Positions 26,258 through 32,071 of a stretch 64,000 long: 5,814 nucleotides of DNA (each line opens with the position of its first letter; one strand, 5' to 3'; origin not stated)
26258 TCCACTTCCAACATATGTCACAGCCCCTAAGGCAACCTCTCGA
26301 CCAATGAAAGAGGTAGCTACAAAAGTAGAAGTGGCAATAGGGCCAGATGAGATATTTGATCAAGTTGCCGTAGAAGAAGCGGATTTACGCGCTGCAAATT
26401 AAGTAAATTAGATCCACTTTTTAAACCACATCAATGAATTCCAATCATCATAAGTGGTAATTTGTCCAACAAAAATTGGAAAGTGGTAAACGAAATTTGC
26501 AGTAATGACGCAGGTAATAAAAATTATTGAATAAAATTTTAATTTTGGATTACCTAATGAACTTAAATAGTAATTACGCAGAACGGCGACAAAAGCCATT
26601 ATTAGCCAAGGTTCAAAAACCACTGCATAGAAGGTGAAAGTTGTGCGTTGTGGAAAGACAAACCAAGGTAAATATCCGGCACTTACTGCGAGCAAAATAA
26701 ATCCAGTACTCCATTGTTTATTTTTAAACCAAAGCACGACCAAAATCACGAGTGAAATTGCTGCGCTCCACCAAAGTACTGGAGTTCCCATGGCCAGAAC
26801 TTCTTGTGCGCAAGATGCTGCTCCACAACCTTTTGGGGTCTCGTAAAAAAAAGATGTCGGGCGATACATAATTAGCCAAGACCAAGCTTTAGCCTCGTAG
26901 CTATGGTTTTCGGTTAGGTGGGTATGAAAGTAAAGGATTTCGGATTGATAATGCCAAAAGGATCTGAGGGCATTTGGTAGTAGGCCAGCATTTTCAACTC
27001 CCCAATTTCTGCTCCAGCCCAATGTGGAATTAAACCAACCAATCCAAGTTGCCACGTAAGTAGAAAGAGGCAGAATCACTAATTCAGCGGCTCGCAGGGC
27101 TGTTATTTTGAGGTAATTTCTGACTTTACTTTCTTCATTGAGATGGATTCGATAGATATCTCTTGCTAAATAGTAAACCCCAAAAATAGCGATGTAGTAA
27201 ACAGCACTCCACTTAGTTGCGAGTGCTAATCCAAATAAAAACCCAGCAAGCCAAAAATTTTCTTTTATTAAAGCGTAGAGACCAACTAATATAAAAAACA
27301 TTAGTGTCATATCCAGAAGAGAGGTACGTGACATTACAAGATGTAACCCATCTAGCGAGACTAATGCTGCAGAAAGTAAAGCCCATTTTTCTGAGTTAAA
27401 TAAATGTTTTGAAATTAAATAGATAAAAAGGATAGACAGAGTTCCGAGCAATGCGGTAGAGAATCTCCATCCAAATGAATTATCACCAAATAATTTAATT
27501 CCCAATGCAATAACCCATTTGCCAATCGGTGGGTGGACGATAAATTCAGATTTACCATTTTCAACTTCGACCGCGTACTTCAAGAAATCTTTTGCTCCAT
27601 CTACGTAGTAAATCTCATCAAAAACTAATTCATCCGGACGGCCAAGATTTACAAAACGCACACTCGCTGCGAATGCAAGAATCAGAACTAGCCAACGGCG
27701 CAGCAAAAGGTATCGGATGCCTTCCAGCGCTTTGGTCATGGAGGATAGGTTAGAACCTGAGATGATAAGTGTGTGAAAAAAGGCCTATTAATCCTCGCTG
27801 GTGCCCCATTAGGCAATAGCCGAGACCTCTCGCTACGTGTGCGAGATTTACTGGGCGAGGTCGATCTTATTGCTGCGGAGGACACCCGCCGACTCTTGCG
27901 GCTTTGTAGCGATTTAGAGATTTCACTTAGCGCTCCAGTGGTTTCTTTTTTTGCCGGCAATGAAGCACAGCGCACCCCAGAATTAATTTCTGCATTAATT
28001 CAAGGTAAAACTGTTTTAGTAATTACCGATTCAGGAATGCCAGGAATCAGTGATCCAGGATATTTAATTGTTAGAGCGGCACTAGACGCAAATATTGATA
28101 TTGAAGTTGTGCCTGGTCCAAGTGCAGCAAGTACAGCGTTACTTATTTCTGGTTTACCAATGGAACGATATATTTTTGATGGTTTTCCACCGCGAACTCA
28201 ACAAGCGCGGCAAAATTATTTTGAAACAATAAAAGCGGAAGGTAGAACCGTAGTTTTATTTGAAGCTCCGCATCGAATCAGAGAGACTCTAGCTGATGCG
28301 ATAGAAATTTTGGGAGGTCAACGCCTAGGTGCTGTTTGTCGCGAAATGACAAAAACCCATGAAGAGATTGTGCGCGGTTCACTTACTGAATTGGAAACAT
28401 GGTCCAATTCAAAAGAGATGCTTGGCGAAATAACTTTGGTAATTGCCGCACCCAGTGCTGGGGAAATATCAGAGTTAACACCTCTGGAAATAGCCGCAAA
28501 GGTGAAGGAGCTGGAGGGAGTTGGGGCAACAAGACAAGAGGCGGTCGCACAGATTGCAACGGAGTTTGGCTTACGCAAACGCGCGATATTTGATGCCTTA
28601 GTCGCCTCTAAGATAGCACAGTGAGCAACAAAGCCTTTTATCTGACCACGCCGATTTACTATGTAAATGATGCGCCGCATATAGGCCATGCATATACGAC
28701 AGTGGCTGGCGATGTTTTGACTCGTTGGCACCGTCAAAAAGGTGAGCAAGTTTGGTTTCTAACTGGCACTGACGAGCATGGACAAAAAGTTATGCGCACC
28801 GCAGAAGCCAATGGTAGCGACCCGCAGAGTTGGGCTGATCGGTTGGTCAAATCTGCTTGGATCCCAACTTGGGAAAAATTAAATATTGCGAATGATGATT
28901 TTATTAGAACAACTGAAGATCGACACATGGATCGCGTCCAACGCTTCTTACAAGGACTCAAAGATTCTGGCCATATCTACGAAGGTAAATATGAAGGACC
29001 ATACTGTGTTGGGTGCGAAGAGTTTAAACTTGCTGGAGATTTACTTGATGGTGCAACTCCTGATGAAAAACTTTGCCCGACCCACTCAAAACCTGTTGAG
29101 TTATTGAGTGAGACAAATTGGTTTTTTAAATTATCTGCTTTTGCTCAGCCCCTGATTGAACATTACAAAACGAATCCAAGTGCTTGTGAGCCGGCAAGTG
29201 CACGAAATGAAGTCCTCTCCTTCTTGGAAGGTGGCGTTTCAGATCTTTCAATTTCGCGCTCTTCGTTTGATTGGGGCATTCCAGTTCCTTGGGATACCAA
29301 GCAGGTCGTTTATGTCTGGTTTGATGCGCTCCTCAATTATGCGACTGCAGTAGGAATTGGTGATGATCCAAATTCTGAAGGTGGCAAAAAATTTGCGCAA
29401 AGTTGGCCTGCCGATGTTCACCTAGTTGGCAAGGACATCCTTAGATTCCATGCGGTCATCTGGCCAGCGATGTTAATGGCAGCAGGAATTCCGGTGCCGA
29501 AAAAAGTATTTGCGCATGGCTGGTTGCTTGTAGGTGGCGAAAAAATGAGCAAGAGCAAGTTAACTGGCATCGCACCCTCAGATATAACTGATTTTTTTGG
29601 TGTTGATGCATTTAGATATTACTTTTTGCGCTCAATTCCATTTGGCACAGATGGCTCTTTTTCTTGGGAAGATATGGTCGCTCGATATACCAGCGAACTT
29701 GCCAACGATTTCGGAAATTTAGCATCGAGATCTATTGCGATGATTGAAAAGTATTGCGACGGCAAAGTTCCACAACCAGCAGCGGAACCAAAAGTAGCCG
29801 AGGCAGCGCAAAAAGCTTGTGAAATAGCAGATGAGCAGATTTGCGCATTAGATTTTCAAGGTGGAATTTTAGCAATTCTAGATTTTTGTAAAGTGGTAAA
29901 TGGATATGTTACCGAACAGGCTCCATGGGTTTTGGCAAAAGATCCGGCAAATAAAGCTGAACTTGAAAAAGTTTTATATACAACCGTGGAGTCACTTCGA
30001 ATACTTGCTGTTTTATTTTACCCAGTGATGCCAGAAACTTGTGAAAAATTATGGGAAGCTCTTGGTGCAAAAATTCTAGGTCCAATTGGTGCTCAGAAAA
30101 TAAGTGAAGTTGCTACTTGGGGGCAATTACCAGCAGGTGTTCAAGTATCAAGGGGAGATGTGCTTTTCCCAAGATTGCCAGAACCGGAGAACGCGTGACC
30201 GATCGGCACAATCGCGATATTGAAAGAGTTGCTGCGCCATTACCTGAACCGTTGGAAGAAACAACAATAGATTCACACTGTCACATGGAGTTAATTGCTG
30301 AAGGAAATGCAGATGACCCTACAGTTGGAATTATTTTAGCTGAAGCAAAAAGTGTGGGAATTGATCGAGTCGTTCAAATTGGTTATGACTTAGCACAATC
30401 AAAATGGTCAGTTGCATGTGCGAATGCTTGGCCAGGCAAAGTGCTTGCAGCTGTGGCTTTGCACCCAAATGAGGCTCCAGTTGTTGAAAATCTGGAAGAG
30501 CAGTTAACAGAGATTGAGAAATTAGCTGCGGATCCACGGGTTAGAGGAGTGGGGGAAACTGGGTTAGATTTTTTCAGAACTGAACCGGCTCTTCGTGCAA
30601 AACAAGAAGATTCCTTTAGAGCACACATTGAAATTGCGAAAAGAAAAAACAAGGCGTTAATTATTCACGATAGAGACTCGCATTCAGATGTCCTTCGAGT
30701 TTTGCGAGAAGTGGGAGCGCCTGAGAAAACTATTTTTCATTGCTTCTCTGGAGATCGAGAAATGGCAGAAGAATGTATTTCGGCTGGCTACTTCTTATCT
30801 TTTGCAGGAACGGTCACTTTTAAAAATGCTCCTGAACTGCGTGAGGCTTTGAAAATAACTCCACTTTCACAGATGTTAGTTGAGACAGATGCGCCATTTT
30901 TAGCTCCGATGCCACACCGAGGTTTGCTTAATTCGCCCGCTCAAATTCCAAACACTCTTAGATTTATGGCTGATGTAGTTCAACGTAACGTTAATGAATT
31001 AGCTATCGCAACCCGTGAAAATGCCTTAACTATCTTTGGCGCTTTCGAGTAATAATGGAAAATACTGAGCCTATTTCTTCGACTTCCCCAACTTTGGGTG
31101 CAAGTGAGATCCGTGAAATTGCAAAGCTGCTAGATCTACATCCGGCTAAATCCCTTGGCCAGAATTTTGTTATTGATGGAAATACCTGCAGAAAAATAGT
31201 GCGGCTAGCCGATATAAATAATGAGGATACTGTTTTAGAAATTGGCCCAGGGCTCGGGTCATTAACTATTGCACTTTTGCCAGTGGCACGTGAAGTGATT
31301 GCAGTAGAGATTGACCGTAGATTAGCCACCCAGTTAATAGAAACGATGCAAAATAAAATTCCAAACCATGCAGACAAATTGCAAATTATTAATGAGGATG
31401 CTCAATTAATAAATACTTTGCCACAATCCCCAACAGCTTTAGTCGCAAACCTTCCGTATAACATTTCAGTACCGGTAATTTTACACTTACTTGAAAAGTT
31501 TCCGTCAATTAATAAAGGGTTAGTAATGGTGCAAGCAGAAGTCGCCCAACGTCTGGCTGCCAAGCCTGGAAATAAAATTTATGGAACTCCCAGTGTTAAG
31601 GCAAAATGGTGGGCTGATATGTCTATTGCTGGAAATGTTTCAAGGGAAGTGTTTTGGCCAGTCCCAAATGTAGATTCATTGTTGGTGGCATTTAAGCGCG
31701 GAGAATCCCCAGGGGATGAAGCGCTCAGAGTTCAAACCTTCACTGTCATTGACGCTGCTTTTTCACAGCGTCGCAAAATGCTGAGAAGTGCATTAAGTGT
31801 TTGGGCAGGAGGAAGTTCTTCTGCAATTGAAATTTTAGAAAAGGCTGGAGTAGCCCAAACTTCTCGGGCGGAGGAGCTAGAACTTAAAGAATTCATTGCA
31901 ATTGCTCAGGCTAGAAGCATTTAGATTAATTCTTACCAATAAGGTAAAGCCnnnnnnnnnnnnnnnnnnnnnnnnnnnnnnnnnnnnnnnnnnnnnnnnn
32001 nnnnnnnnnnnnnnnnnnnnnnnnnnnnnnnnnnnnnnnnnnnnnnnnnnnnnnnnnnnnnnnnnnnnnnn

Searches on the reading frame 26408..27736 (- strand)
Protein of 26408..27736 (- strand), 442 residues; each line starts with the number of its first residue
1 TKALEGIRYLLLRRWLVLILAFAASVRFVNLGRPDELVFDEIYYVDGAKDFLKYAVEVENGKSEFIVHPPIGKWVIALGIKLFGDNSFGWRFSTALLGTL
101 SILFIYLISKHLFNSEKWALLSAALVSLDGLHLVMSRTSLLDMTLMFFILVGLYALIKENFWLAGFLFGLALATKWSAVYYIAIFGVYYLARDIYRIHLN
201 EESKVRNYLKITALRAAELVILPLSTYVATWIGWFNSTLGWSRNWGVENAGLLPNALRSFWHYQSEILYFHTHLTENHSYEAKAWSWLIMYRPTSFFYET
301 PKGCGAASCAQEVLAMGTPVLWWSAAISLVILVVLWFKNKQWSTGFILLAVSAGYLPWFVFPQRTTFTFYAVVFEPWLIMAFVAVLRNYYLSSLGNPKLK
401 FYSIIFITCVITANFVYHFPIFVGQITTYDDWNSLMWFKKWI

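Call 73: search_protein_families(library=pfam, proteins=[window:26408-27736:-], max_evalue=0.00001)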
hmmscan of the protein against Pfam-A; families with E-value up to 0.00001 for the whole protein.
window:26408-27736:- (442 aa): 3 families
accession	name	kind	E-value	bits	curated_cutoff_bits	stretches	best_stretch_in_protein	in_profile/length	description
PF02366.24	PMT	-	3.1e-20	73.2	22.7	1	18-230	2-236/245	Dolichyl-phosphate-mannose-protein mannosyltransferase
PF13231.12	PMT_2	-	6.6e-18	65.9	26.1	1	68-199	2-138/160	Dolichyl-phosphate-mannose-protein mannosyltransferase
PF16192.10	PMT_4TMC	-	1.6e-15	57.6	32.4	1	257-441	2-202/202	C-terminal four TMM region of protein-O-mannosyltransferase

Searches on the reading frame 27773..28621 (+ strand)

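Call 73: search_protein_families(library=pfam, proteins=[window:27773-28621:+], max_evalue=0.00001)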
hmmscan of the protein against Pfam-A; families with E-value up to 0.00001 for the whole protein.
window:27773-28621:+ (283 aa): 1 family
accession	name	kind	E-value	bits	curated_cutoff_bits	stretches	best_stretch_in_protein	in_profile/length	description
PF00590.25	TP_methylase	-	1e-30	107.7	27.8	1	6-207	2-211/212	Tetrapyrrole (Corrin/Porphyrin) Methylases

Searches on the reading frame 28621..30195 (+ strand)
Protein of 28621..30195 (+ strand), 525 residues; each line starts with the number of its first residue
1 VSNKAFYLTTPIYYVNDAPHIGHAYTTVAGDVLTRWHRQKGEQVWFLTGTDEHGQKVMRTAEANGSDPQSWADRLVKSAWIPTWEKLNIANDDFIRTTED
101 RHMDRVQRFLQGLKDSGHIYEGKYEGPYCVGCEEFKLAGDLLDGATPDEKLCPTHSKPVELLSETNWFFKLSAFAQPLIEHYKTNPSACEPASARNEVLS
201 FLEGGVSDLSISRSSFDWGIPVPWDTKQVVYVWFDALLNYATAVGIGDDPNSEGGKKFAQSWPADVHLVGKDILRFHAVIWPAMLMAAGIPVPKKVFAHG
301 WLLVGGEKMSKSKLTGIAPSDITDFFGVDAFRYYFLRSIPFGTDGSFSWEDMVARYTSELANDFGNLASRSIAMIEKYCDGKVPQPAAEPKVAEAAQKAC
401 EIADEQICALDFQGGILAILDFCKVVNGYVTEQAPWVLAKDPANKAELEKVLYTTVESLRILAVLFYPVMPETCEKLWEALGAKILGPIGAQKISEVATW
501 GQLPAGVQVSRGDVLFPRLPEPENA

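Call 73: search_protein_families(library=pfam, proteins=[window:28621-30195:+], max_evalue=0.00001)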
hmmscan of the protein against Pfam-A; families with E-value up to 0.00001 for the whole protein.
window:28621-30195:+ (525 aa): 4 families
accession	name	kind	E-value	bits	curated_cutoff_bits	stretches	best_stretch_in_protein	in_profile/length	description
PF09334.17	tRNA-synt_1g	-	7e-103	344.8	20.1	1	7-371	2-390/391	tRNA synthetases class I (M)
PF00133.28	tRNA-synt_1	-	4.7e-28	98.5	22.7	2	227-340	296-406/414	tRNA synthetases class I (I, L, M and V)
PF01406.26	tRNA-synt_1e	-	7.1e-14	52.3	27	1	15-123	19-125/301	tRNA synthetases class I (C) catalytic domain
PF19303.5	Anticodon_3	-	4.9e-07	30.2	23.5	1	421-521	43-137/152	Anticodon binding domain of methionyl tRNA ligase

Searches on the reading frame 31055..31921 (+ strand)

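Call 30: search_protein_families(library=pfam, proteins=[window:31055-31921:+], max_evalue=0.00001)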
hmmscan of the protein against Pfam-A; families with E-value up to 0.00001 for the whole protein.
window:31055-31921:+ (289 aa): 1 family
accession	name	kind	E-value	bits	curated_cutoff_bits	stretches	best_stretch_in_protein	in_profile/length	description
PF00398.26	RrnaAD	-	1.7e-48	165.4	24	1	32-283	6-257/263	Ribosomal RNA adenine dimethylase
